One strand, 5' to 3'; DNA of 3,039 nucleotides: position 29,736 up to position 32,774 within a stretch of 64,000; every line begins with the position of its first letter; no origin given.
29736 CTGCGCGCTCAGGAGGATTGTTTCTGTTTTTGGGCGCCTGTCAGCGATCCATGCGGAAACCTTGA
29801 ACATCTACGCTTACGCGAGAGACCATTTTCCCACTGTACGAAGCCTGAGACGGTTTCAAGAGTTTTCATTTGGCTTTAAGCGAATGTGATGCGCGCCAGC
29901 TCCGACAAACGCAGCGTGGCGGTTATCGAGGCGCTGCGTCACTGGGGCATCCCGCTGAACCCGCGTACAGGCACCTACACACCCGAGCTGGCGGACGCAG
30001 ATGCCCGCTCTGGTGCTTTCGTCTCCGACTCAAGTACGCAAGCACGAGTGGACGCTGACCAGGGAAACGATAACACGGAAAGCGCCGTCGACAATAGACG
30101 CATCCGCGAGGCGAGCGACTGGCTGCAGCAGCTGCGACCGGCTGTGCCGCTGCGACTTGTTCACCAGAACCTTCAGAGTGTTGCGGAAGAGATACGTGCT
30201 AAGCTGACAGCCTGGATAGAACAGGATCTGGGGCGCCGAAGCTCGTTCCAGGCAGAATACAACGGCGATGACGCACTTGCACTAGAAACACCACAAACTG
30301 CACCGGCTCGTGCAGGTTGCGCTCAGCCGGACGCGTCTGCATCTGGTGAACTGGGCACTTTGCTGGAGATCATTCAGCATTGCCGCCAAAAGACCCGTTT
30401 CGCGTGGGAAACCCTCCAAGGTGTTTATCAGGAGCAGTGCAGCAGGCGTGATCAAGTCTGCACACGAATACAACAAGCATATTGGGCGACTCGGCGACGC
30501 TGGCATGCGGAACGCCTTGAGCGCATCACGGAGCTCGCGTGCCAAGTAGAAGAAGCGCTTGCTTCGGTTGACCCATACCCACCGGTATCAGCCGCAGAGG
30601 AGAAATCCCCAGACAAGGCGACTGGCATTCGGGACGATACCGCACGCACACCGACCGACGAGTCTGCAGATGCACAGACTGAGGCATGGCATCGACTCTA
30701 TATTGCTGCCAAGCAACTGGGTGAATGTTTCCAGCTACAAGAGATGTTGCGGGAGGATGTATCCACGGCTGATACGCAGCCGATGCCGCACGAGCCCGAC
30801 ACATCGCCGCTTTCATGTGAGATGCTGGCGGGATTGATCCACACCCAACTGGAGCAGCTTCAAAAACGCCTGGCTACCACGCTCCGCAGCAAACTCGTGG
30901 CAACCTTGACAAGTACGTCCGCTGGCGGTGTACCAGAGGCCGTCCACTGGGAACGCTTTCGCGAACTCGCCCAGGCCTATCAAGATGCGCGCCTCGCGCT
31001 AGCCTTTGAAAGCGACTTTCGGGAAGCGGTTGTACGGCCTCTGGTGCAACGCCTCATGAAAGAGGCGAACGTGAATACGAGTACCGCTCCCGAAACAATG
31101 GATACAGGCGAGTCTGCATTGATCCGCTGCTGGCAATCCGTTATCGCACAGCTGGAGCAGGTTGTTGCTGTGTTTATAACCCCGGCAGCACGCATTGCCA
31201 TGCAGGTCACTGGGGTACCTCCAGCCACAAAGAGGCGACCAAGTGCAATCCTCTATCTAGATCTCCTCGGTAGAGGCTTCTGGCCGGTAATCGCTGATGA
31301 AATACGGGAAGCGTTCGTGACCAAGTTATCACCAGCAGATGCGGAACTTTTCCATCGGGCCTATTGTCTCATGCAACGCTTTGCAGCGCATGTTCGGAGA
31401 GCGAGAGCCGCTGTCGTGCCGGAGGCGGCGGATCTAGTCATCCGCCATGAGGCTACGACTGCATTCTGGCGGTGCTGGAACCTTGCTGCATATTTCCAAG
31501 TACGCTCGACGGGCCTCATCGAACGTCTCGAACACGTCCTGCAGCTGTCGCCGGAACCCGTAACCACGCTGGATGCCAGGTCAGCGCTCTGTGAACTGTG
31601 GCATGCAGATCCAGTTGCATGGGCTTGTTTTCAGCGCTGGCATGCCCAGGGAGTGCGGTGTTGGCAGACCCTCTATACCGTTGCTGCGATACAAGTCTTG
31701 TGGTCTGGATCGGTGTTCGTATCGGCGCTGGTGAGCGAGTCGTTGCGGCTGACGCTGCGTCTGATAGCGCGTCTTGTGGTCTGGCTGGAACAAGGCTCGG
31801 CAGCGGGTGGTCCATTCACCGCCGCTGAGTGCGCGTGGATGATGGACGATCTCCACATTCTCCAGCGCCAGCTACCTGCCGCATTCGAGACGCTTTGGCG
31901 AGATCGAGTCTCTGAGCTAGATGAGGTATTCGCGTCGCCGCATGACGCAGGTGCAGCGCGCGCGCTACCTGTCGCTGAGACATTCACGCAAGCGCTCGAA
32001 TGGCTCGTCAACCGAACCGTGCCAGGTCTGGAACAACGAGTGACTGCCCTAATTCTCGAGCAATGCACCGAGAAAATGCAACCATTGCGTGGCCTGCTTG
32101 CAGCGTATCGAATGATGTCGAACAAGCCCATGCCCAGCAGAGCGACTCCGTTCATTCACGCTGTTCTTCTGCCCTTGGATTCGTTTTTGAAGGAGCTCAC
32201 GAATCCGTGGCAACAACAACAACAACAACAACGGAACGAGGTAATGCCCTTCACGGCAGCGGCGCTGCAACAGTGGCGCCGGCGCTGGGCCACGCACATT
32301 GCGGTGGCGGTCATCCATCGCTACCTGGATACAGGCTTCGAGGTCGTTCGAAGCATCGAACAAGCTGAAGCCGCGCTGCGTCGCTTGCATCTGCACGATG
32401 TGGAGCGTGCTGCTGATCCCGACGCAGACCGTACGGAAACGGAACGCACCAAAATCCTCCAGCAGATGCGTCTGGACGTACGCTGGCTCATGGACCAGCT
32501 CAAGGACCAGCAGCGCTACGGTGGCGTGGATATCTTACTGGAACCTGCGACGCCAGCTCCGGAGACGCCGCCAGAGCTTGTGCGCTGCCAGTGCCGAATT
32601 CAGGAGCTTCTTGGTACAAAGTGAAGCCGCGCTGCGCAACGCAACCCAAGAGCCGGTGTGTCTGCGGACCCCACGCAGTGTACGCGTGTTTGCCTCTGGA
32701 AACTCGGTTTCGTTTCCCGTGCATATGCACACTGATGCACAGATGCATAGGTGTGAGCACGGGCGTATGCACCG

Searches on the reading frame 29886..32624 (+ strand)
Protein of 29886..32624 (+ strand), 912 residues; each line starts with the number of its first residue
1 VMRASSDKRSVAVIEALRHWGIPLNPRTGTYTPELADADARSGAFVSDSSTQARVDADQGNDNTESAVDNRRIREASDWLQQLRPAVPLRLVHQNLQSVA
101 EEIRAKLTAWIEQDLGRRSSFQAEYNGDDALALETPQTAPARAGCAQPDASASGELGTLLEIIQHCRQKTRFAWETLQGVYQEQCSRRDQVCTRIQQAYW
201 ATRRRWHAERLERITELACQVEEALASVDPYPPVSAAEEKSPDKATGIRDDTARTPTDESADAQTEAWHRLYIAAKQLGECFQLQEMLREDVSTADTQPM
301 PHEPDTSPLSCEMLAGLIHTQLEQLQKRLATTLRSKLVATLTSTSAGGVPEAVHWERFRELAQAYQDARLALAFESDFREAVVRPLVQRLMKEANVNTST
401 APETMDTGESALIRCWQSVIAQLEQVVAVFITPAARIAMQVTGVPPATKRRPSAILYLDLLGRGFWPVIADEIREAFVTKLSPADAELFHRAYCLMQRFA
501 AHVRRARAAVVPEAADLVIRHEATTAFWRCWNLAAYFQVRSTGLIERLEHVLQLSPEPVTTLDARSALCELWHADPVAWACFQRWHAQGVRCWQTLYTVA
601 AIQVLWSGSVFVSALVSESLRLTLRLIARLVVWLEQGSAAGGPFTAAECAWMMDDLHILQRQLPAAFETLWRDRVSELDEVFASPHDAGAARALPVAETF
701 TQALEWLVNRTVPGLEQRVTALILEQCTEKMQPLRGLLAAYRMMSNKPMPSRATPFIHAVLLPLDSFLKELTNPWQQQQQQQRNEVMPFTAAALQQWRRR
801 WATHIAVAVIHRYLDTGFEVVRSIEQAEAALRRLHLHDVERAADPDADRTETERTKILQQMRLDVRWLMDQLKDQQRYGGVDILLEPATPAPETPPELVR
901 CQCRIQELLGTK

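Call 47: search_protein_families(library=pfam, proteins=[window:29886-32624:+], max_evalue=0.00001)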
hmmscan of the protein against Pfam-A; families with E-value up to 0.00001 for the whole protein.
window:29886-32624:+ (912 aa): 1 family
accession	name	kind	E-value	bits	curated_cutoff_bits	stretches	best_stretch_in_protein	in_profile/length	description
PF12022.14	COG2_C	-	2.1e-38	133.1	27.3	1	531-865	3-300/300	COG complex component, COG2, C-terminal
